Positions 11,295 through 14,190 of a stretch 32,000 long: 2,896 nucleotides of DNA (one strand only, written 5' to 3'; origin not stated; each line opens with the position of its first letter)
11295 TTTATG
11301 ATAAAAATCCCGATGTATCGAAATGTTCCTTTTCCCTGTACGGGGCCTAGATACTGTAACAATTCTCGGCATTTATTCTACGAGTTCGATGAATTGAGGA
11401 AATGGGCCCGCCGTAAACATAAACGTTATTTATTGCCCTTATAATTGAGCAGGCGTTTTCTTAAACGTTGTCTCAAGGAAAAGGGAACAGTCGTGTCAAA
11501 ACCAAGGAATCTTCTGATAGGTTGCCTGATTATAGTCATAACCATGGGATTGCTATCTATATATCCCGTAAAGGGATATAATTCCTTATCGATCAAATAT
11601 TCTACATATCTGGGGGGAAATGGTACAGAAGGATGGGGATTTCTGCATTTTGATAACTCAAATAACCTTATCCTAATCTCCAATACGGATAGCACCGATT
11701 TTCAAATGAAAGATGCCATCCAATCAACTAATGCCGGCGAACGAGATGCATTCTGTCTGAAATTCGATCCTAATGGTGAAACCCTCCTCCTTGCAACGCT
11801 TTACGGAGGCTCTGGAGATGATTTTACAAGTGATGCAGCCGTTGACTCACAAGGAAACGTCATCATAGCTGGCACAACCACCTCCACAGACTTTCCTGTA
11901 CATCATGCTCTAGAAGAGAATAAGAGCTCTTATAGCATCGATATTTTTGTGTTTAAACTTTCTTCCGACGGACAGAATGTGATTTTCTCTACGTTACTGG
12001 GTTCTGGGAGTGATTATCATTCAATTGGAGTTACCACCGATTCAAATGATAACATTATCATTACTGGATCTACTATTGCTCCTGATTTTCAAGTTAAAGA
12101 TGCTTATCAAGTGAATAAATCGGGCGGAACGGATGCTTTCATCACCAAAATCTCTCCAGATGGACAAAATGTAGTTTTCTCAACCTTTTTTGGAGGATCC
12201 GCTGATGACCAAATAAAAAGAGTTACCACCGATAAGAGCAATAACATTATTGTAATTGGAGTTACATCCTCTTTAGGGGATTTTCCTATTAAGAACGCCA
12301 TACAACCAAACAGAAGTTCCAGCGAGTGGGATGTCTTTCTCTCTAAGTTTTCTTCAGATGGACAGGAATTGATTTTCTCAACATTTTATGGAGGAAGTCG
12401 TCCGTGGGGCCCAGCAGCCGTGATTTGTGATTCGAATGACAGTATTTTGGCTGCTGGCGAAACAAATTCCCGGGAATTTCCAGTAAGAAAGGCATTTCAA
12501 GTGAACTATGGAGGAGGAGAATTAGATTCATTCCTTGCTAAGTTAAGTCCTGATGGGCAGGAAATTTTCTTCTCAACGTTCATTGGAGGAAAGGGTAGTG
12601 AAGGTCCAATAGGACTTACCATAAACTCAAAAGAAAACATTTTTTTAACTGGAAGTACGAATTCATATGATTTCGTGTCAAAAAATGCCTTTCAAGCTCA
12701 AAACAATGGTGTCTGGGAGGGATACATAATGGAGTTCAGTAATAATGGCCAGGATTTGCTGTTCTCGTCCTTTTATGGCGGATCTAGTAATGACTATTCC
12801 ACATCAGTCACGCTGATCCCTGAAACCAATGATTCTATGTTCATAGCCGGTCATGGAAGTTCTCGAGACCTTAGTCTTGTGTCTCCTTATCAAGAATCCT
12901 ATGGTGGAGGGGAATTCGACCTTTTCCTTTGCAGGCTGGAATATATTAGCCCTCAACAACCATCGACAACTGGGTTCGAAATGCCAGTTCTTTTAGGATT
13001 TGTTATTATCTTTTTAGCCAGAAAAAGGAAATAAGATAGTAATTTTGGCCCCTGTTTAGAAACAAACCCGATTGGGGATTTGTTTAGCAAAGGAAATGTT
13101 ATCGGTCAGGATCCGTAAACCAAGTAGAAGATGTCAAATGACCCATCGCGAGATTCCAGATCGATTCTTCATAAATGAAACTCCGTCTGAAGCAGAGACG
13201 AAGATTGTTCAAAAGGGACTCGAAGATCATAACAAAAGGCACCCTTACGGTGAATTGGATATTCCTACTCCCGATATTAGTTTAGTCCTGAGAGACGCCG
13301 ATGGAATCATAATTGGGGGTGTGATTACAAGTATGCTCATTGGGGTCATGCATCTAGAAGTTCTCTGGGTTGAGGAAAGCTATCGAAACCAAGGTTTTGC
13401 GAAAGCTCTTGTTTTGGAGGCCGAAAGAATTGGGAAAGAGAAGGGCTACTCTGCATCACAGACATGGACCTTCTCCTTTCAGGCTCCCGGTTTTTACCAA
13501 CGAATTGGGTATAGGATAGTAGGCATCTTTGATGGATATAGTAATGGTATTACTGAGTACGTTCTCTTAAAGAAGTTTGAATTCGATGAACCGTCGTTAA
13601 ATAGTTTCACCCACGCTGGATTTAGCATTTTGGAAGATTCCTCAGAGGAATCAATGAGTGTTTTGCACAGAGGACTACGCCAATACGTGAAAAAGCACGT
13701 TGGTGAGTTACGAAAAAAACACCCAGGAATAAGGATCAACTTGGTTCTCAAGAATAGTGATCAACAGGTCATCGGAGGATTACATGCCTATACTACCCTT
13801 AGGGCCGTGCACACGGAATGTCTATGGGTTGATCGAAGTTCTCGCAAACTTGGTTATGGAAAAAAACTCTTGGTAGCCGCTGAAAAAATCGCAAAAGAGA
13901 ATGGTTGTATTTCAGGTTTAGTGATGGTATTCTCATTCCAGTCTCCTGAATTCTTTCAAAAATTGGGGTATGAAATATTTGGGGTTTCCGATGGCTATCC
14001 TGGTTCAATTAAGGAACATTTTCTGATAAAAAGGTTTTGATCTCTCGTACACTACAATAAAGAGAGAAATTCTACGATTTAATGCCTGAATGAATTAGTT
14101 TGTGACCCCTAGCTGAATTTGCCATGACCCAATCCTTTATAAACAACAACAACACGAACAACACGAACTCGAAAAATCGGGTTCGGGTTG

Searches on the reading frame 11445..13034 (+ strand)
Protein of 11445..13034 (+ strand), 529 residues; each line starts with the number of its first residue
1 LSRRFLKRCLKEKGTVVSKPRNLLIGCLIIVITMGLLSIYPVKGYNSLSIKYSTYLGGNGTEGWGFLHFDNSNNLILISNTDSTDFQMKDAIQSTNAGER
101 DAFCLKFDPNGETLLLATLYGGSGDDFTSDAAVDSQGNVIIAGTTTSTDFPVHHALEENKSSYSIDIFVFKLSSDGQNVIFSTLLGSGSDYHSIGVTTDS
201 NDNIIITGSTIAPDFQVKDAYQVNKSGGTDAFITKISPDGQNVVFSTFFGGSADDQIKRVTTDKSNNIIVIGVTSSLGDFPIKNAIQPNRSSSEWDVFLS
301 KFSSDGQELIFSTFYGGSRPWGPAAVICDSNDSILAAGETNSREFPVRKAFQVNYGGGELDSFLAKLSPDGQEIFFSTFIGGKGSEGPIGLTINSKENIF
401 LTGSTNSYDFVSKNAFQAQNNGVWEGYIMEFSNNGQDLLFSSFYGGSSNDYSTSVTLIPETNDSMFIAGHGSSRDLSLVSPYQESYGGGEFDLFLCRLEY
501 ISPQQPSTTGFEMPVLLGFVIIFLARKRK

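Call 12: search_protein_families(library=pfam, proteins=[window:11445-13034:+], max_evalue=0.01)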
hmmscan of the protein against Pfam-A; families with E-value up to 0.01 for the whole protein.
window:11445-13034:+ (529 aa): 3 families
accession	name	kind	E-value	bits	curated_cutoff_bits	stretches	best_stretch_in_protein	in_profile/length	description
PF06739.17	SBBP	-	3.6e-10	40.1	20.5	1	118-151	4-38/38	Beta-propeller repeat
PF21294.4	Polysacc_lyase_14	-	0.00067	19.9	27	0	436-455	187-206/215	Polysaccharide lyase 14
PF01994.21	Trm56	-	0.0016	18.8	25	0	221-274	5-58/119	tRNA ribose 2'-O-methyltransferase, aTrm56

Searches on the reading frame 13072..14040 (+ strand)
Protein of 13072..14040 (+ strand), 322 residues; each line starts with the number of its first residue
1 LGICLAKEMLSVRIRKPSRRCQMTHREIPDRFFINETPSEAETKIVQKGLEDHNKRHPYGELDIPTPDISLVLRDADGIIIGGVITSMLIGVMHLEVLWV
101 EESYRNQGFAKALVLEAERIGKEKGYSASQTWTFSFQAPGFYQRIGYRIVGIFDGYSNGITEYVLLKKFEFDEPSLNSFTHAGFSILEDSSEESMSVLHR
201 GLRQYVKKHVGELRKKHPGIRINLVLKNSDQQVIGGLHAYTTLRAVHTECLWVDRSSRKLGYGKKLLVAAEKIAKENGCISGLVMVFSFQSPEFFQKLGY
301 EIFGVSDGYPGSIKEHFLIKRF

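Call 12: search_protein_families(library=pfam, proteins=[window:13072-14040:+], max_evalue=0.01)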
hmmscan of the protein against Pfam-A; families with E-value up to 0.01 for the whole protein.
window:13072-14040:+ (322 aa): 8 families
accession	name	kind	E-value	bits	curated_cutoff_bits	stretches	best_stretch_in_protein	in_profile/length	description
PF00583.31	Acetyltransf_1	-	5.1e-21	75.6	20.7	2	66-147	31-116/116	Acetyltransferase (GNAT) family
PF13508.13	Acetyltransf_7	-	8.3e-20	71.4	27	2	72-148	7-83/84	Acetyltransferase (GNAT) domain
PF13673.13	Acetyltransf_10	-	2.4e-13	50.6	23.6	2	71-150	33-110/128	Acetyltransferase (GNAT) domain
PF08445.16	FR47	-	1.3e-05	25.5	22.1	0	95-148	24-78/86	FR47-like protein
PF13527.13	Acetyltransf_9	-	0.00011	22.6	25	0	100-149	80-126/127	Acetyltransferase (GNAT) domain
PF14542.12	Acetyltransf_CG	-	0.0011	19.5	30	0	92-124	24-56/80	GCN5-related N-acetyl-transferase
PF13880.12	Acetyltransf_13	-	0.0044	17.2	22.8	0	96-114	8-26/69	ESCO1/2 acetyl-transferase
PF13420.13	Acetyltransf_4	-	0.0095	16.4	24.3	0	251-308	81-142/155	Acetyltransferase (GNAT) domain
